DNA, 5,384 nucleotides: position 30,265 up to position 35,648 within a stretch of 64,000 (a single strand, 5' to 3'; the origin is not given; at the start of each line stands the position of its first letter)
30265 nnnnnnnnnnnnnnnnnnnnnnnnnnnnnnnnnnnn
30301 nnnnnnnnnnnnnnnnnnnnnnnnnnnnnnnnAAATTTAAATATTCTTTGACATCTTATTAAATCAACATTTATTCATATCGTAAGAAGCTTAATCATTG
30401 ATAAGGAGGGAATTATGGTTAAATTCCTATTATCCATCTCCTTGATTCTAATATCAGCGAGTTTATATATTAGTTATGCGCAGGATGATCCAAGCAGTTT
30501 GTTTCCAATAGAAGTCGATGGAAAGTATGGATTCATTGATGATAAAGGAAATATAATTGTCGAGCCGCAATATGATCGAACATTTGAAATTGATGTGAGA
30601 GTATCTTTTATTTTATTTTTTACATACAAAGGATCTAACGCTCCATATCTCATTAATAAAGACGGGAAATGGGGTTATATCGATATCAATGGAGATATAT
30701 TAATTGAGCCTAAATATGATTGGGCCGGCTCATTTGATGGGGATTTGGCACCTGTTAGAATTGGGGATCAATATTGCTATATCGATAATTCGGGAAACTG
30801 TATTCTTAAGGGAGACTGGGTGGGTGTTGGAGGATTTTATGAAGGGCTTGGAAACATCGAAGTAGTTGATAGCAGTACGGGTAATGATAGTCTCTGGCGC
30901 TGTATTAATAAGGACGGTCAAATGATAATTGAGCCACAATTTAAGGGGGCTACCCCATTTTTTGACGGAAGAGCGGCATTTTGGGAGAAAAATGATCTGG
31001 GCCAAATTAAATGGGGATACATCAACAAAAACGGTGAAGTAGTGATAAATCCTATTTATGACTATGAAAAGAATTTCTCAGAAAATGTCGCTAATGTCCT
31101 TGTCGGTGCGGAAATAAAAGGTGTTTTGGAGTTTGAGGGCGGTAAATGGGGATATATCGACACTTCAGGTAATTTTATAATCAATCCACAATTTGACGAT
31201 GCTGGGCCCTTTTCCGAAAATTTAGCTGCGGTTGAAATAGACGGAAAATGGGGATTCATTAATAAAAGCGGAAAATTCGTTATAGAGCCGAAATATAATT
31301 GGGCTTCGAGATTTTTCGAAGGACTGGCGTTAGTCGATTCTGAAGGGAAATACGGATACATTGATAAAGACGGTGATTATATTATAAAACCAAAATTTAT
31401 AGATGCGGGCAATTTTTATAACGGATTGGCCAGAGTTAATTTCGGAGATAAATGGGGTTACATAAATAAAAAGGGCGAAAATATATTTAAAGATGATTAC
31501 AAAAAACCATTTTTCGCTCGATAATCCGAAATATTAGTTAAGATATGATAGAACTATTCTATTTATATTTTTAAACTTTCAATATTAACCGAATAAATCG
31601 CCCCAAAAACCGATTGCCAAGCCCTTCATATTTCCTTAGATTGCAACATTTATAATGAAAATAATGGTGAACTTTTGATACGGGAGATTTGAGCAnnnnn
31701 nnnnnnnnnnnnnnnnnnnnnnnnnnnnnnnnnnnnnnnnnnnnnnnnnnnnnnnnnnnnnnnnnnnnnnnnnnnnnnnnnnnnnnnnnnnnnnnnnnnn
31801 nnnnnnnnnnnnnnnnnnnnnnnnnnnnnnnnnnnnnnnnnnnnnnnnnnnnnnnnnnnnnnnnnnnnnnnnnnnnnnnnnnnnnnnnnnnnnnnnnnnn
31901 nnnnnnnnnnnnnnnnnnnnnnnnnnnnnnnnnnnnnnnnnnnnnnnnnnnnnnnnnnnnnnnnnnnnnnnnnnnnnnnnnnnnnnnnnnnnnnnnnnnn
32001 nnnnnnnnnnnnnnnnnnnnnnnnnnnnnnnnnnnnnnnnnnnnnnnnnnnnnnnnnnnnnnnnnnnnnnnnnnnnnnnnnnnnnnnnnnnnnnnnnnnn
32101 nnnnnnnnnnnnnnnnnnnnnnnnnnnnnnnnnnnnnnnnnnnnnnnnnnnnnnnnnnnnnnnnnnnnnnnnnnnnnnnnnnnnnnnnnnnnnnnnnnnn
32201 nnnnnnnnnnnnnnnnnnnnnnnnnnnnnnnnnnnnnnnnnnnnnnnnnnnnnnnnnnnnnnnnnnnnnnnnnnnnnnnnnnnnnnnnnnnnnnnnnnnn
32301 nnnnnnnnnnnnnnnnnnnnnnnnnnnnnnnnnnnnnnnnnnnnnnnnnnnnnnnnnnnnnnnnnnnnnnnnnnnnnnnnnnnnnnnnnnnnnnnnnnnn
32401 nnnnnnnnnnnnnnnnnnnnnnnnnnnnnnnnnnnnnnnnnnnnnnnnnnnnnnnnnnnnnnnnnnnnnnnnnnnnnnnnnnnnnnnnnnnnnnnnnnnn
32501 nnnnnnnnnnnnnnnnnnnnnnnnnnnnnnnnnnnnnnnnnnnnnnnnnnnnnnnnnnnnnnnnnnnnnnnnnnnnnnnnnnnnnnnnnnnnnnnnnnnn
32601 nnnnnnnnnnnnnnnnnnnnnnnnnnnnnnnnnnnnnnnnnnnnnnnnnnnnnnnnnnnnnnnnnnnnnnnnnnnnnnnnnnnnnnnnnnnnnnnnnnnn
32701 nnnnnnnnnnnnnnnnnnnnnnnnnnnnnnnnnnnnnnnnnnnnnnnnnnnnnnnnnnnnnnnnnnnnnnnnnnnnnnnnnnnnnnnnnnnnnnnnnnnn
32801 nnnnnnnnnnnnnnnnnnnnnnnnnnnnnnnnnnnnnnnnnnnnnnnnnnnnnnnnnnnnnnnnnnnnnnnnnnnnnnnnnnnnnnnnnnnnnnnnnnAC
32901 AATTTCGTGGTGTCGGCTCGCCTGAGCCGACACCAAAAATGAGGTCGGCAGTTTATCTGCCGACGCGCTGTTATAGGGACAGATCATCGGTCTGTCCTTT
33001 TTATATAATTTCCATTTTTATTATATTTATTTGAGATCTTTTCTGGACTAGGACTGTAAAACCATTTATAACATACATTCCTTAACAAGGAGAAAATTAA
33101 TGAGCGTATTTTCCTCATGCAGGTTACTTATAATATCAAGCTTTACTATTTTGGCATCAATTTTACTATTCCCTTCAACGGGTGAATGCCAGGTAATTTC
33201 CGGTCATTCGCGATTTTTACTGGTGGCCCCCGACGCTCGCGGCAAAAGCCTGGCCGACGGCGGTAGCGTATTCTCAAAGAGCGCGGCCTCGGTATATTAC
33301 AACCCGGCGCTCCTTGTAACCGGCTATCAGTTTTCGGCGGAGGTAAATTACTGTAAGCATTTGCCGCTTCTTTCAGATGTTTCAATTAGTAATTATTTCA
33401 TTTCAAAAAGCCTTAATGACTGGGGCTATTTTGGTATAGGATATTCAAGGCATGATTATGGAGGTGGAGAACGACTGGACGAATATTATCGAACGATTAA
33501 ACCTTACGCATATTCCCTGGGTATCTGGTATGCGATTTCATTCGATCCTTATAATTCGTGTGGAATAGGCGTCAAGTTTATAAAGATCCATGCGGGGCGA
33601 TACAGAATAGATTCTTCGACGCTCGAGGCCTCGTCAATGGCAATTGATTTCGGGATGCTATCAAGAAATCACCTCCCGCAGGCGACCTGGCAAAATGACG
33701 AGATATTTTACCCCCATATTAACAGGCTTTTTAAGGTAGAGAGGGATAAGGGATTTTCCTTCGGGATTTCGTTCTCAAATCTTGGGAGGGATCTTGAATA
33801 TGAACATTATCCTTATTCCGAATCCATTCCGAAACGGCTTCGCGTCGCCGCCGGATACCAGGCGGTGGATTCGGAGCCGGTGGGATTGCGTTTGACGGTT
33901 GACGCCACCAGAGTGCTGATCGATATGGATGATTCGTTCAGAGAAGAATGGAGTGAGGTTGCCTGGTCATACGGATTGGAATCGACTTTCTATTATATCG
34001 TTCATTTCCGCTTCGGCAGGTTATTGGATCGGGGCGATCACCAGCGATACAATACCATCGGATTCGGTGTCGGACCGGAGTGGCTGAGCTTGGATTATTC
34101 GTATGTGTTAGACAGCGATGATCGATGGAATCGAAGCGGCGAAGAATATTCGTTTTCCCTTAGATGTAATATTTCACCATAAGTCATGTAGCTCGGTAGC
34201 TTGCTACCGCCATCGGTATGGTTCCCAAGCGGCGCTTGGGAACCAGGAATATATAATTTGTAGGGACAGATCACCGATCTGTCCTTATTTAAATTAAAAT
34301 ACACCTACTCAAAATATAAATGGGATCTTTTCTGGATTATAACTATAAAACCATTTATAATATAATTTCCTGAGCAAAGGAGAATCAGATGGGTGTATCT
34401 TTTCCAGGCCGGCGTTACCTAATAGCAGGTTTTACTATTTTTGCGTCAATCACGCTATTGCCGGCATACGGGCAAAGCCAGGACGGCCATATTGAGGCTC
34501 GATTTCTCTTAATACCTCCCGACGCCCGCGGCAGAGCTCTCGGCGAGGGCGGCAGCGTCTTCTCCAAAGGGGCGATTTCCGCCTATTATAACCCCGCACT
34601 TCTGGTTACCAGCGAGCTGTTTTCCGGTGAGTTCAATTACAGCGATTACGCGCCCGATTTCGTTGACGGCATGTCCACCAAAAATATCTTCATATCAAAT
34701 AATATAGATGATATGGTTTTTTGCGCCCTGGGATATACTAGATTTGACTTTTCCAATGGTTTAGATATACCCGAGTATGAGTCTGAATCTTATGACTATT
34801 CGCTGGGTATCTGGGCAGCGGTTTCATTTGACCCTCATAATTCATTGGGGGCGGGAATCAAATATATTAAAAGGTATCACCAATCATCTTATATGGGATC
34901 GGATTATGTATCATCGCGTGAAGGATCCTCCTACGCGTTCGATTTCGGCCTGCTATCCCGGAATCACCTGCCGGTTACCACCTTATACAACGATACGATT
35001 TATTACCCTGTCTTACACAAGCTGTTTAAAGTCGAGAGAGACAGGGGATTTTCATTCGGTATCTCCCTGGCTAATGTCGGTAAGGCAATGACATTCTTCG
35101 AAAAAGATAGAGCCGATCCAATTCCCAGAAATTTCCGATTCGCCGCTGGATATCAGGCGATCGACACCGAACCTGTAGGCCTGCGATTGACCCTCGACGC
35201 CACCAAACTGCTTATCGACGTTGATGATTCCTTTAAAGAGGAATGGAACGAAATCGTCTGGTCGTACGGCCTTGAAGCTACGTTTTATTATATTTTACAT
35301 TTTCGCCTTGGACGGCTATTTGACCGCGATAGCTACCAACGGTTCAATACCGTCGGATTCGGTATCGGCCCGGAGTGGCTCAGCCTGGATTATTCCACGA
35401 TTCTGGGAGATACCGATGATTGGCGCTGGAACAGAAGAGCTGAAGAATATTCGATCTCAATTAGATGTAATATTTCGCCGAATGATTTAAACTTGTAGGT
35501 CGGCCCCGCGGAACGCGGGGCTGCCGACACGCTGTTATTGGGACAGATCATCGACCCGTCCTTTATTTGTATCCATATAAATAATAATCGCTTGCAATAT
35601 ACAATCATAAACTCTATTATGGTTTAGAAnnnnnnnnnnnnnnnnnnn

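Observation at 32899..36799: Tandem triplication of a signal-peptide protein family, each copy carrying its own conserved terminator-plus-leader cassette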

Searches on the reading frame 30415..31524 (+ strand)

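Call 3: search_protein_families(library=pfam, proteins=[window:30415-31524:+], max_evalue=1)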
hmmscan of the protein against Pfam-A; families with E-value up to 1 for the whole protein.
window:30415-31524:+ (369 aa): 4 families
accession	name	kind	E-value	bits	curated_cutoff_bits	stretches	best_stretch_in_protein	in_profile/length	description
PF14903.11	WG_beta_rep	-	6.5e-78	256.8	25.6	8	245-279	1-35/35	WG containing repeat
PF10411.14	DsbC_N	-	0.0047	16.9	25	0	302-331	32-62/70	Disulfide bond isomerase protein N-terminal domain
PF00379.29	Chitin_bind_4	-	0.033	14.9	25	0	309-322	31-45/66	Insect cuticle protein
PF22266.2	DUF6953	-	0.36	11.5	27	0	341-366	30-55/74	Family of unknown function (DUF6953)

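Call 4: search_protein_families(library=ncbifam, proteins=[window:30415-31524:+], max_evalue=1)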
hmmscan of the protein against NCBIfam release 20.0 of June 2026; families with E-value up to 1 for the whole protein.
window:30415-31524:+ (369 aa): 1 family
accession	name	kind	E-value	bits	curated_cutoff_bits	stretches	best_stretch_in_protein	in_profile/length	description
TIGR04333.1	Clo7Bot_mod_Cys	subfamily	0.2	11.5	31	0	120-130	15-25/34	Clo7bot family Cys-rich peptide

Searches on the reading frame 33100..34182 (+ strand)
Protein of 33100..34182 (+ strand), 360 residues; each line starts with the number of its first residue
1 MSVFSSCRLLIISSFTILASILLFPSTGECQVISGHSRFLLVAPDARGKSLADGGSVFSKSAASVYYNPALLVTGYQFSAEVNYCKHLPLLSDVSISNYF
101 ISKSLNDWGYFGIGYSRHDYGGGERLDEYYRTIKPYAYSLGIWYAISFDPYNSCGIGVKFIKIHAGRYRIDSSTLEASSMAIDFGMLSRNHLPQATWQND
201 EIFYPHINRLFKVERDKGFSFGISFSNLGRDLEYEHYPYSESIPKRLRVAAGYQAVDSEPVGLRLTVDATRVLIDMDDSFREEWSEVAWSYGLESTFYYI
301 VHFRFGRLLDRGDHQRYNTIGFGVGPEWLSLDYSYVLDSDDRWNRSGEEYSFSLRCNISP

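Call 3: search_protein_families(library=pfam, proteins=[window:33100-34182:+], max_evalue=1)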
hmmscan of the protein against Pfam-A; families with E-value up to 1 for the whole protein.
window:33100-34182:+ (360 aa): 1 family
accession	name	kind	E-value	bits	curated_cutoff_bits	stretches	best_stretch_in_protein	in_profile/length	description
PF19572.5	PorV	-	8.7e-09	35.7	27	1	29-274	5-238/243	Type IX secretion system protein PorV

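Call 4: search_protein_families(library=ncbifam, proteins=[window:33100-34182:+], max_evalue=1)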
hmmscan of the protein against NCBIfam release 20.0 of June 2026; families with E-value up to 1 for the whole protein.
window:33100-34182:+ (360 aa): 4 families
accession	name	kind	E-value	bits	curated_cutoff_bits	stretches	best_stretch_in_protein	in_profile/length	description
NF033709.1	PorV_fam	subfamily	1.8e-38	132.9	90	1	38-357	5-325/326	PorV/PorQ family protein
NF033710.1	T9SS_OM_PorV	equivalog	4.5e-27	95.2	250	2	27-274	16-250/367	type IX secretion system outer membrane channel protein PorV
NF033711.1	T9SS_PorQ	equivalog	1.2e-07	31.1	220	1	17-186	6-169/335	type IX secretion system protein PorQ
TIGR03519.1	T9SS_PorP_fam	subfamily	0.028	13.9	90.55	1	63-264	32-212/292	PorP/SprF family type IX secretion system membrane protein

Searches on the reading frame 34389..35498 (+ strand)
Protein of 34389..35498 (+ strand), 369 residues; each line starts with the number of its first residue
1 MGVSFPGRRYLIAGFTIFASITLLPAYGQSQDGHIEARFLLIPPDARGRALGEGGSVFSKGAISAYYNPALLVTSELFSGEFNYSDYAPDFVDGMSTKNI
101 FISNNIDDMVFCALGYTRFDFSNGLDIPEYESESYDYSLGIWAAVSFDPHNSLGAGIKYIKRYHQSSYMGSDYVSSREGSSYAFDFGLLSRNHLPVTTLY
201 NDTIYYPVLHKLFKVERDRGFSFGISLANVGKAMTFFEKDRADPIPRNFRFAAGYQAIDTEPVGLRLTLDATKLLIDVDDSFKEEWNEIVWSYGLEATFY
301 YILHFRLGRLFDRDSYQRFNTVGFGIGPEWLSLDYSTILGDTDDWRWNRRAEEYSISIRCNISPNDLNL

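Call 3: search_protein_families(library=pfam, proteins=[window:34389-35498:+], max_evalue=1)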
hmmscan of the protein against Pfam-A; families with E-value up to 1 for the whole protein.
window:34389-35498:+ (369 aa): 2 families
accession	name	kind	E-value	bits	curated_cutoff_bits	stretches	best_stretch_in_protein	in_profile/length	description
PF19572.5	PorV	-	9.4e-08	32.3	27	1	38-277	14-239/243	Type IX secretion system protein PorV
PF13505.12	OMP_b-brl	-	0.21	12.2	28.7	0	96-201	44-151/175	Outer membrane protein beta-barrel domain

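Call 4: search_protein_families(library=ncbifam, proteins=[window:34389-35498:+], max_evalue=1)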
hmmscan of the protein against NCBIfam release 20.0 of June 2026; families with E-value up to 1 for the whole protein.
window:34389-35498:+ (369 aa): 4 families
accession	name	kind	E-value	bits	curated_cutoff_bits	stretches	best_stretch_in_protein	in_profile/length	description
NF033709.1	PorV_fam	subfamily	1.3e-35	123.6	90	1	37-336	4-305/326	PorV/PorQ family protein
NF033710.1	T9SS_OM_PorV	equivalog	2.3e-22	79.7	250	2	37-276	26-250/367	type IX secretion system outer membrane channel protein PorV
NF033711.1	T9SS_PorQ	equivalog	6e-09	35.4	220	1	17-163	6-154/335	type IX secretion system protein PorQ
TIGR03519.1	T9SS_PorP_fam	subfamily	0.0042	16.6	90.55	1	214-261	165-207/292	PorP/SprF family type IX secretion system membrane protein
